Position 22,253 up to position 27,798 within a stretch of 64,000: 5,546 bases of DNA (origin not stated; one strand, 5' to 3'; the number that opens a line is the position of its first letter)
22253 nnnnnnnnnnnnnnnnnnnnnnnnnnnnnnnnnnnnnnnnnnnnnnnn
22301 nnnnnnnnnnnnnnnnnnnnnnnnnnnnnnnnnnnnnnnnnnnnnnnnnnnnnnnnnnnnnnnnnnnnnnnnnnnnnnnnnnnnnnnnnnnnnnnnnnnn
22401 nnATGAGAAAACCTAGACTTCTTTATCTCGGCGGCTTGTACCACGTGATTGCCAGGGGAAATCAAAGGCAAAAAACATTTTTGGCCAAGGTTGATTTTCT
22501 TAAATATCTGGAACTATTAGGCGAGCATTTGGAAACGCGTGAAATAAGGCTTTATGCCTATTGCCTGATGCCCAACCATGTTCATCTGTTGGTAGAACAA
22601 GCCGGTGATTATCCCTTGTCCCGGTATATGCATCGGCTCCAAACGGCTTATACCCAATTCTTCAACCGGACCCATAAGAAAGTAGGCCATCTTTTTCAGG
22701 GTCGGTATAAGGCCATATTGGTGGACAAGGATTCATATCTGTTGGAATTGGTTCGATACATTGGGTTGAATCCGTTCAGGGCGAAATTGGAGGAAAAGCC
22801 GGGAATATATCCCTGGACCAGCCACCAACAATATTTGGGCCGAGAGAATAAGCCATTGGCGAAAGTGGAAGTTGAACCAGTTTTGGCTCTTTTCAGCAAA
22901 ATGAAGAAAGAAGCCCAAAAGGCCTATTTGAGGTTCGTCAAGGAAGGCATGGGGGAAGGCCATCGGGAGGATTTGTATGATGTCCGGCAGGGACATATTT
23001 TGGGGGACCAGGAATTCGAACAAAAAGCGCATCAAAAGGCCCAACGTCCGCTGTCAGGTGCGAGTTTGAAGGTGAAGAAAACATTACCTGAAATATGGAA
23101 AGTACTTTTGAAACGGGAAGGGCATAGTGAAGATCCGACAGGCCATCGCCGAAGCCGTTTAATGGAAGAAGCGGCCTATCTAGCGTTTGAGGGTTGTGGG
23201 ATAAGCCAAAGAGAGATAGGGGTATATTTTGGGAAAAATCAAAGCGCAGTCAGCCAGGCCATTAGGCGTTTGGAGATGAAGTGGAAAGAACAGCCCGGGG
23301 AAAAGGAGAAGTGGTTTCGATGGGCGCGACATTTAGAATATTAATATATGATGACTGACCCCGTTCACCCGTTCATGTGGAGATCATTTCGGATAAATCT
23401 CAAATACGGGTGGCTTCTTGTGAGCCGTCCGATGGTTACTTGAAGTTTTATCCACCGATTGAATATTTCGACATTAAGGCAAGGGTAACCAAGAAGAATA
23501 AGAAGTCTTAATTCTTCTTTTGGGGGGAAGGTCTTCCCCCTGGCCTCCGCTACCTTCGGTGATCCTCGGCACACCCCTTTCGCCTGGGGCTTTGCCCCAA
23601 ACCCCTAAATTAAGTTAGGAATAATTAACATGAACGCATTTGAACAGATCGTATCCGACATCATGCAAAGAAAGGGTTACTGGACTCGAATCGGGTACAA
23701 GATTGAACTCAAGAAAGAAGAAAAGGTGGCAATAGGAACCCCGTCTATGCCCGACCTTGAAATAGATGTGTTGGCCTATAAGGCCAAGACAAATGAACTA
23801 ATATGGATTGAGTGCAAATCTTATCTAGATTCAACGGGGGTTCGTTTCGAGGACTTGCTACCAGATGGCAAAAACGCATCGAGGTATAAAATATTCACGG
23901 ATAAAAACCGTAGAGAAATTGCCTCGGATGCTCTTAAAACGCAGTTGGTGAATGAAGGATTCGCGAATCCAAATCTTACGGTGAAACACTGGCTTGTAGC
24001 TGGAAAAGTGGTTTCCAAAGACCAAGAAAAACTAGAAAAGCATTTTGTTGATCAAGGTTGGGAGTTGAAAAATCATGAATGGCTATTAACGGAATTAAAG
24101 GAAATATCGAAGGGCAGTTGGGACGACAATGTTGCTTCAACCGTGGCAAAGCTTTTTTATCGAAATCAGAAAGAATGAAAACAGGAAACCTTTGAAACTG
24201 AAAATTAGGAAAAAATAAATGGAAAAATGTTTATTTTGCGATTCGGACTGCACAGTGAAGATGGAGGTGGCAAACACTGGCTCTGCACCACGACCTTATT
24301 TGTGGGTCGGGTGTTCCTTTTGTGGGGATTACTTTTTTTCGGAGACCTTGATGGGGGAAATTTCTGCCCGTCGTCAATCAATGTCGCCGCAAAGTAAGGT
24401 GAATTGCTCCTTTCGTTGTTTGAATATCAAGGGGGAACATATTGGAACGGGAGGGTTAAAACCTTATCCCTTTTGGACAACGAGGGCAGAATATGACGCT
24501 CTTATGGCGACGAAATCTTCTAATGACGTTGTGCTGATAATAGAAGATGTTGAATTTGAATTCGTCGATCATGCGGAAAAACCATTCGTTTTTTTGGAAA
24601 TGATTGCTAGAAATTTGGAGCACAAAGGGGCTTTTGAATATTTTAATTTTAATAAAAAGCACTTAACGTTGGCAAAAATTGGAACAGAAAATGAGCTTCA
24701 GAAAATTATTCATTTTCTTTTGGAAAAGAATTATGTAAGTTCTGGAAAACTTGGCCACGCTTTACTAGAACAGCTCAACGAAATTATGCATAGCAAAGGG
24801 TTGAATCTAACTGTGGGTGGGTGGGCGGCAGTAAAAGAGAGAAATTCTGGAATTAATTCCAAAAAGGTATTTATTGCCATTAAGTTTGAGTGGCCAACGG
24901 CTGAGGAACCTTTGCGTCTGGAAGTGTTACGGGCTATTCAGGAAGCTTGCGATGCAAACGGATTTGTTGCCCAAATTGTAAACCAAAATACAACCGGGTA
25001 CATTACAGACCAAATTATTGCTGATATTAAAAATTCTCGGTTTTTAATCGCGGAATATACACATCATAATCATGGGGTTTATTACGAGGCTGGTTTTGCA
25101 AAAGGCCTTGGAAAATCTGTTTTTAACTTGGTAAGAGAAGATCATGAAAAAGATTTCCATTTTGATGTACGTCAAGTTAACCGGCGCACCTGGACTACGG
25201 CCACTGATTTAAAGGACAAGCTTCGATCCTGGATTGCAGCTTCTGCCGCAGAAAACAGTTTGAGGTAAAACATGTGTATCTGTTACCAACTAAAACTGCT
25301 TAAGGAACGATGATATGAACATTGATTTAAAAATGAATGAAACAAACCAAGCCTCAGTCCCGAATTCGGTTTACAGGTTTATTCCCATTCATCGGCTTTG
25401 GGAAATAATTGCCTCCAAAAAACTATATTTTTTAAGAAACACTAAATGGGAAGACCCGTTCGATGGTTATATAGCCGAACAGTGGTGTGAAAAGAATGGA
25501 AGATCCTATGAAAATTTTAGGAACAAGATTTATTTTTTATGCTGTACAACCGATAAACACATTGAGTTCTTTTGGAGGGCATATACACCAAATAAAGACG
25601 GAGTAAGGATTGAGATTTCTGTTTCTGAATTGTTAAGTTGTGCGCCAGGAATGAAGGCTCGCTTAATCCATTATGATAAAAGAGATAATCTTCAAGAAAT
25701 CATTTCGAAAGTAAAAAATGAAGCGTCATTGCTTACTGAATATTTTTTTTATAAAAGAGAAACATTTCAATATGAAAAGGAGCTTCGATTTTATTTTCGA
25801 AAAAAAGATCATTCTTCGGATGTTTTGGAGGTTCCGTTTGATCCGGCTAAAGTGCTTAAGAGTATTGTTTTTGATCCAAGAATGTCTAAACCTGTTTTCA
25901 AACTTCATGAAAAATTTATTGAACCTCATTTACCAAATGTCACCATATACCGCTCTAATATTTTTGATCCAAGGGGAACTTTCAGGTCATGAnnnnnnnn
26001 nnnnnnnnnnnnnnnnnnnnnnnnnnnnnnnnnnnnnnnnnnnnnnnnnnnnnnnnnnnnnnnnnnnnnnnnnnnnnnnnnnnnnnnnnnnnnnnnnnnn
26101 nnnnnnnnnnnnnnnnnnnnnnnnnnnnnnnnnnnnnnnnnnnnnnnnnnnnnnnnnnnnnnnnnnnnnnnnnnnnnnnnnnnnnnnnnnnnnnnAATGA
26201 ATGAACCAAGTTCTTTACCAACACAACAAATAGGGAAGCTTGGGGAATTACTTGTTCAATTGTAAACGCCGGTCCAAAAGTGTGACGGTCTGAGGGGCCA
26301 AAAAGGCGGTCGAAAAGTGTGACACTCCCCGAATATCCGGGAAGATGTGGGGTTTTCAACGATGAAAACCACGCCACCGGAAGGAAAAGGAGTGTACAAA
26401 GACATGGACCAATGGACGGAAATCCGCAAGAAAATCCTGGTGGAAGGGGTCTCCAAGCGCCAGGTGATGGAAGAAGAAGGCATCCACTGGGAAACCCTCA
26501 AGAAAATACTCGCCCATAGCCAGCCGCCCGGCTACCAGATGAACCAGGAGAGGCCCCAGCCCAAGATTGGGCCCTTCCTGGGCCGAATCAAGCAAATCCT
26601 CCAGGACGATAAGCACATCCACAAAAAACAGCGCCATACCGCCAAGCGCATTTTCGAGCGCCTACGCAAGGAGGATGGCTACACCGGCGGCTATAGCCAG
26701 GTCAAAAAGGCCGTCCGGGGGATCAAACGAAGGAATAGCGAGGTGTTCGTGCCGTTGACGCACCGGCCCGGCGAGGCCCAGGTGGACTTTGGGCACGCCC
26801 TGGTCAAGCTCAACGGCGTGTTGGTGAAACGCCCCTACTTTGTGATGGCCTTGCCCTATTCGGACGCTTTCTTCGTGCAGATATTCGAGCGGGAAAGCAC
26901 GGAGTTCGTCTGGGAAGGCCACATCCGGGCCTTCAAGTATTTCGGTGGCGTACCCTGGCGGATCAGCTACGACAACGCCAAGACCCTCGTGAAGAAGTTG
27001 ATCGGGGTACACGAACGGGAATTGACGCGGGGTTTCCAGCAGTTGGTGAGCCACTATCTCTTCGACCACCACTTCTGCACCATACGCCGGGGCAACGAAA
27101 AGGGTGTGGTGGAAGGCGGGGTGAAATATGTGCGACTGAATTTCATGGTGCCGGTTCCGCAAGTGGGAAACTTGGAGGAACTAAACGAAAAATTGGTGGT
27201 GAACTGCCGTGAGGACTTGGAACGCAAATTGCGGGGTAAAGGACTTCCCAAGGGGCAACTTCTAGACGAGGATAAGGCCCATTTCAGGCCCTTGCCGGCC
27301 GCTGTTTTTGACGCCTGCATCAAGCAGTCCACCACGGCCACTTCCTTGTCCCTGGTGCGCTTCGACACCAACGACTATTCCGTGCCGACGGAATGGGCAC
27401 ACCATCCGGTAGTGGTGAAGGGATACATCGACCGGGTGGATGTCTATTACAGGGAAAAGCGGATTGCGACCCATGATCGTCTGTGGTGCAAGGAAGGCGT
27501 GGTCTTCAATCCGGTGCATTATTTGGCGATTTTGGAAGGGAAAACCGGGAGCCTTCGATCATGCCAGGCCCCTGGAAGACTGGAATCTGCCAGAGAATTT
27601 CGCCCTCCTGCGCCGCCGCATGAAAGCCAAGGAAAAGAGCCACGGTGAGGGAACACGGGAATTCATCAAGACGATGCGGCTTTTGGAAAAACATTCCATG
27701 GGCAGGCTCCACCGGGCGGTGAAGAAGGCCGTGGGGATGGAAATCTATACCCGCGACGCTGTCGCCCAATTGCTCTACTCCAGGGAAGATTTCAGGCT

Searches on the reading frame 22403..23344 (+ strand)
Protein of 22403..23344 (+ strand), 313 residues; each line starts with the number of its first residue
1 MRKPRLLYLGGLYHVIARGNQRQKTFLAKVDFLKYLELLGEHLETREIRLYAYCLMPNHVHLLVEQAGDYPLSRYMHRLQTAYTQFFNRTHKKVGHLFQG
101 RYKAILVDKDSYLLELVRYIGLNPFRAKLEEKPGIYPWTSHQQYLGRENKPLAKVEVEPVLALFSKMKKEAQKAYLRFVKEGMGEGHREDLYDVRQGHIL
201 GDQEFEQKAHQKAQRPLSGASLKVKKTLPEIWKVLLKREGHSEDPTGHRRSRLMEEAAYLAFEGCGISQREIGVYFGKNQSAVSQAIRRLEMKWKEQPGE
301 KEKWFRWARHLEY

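Call 10: search_protein_families(library=pfam, proteins=[window:22403-23344:+], max_evalue=0.001)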
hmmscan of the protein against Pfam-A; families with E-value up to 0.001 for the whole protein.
window:22403-23344:+ (313 aa): 1 family
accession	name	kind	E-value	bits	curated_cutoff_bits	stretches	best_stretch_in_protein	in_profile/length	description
PF01797.21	Y1_Tnp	-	6.3e-16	59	23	1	13-120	7-118/121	Transposase IS200 like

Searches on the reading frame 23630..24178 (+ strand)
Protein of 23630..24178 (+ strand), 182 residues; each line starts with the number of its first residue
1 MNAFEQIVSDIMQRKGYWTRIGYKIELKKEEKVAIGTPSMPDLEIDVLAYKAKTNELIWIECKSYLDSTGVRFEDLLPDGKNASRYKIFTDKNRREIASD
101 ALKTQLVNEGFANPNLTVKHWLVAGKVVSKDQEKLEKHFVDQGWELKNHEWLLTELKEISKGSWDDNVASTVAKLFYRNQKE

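Call 10: search_protein_families(library=pfam, proteins=[window:23630-24178:+], max_evalue=0.001)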
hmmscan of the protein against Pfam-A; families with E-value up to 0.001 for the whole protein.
window:23630-24178:+ (182 aa): 1 family
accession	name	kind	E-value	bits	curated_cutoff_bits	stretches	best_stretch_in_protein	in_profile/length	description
PF04471.18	Mrr_cat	-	0.00089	19.8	21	0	3-71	8-63/115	Restriction endonuclease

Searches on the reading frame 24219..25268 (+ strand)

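Call 10: search_protein_families(library=pfam, proteins=[window:24219-25268:+], max_evalue=0.001)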
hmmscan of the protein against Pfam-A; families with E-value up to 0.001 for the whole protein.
window:24219-25268:+ (349 aa): 1 family
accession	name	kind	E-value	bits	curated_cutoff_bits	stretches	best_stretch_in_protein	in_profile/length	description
PF05014.21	Nuc_deoxyrib_tr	-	0.00012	22.7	28.8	1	257-310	47-102/117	Nucleoside 2-deoxyribosyltransferase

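Call 77: search_protein_families(library=padloc, proteins=[window:24219-25268:+], max_evalue=0.001)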
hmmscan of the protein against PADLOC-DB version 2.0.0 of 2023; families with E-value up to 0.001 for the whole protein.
window:24219-25268:+ (349 aa): 1 family
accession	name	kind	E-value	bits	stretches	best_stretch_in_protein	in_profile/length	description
PDLC00733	Effector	-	8.4e-05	19.5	1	259-338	290-367/388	TIR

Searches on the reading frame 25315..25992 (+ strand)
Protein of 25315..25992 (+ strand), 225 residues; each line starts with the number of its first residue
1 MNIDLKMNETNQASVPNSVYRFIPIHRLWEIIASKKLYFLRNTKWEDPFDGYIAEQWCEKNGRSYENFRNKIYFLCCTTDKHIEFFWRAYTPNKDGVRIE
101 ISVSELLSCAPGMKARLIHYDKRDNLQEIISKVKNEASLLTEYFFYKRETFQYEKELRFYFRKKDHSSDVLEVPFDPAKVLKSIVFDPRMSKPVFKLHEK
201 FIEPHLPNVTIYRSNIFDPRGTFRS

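Call 10: search_protein_families(library=pfam, proteins=[window:25315-25992:+], max_evalue=0.001)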
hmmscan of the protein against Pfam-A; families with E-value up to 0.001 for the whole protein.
window:25315-25992:+ (225 aa): 1 family
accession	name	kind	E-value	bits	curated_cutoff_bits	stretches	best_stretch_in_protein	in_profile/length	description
PF11185.13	DUF2971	-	1.3e-07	33.3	22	1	87-159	2-89/89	Protein of unknown function (DUF2971)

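Call 77: search_protein_families(library=padloc, proteins=[window:25315-25992:+], max_evalue=0.001)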
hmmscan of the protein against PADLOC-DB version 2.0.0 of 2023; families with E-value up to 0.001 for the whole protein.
window:25315-25992:+ (225 aa): 4 families
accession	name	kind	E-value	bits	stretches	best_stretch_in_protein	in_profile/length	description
PDLC04993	PDC-S31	-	6.3e-37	125.2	1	7-221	5-238/245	-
PDLC04994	PDC-S31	-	4.1e-16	57.2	1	56-216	105-261/273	-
PDLC04991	PDC-S31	-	9.5e-16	56.1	1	25-212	12-188/208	-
PDLC04990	PDC-S31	-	4.7e-13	47.5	1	54-213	92-243/259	-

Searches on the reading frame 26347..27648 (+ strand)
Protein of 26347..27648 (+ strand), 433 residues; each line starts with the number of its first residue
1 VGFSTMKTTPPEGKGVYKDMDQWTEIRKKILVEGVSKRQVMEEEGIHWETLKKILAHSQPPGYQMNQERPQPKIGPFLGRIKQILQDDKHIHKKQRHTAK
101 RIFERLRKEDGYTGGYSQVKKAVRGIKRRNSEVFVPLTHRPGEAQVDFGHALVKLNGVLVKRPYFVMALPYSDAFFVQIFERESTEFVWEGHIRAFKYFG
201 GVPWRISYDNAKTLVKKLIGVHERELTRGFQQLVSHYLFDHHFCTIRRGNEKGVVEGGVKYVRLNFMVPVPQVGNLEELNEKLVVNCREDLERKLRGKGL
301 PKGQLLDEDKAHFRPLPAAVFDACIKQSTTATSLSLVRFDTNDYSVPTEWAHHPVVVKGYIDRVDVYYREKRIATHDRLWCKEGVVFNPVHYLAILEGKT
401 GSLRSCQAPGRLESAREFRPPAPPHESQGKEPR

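Call 9: search_protein_families(library=pfam, proteins=[window:26347-27648:+], max_evalue=0.001)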
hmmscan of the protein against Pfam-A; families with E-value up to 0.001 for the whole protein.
window:26347-27648:+ (433 aa): 1 family
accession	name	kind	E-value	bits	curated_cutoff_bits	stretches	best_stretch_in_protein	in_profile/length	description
PF22483.2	Mu-transpos_C_2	-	1.9e-19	69.6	27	1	316-387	1-72/73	Mu transposase, C-terminal domain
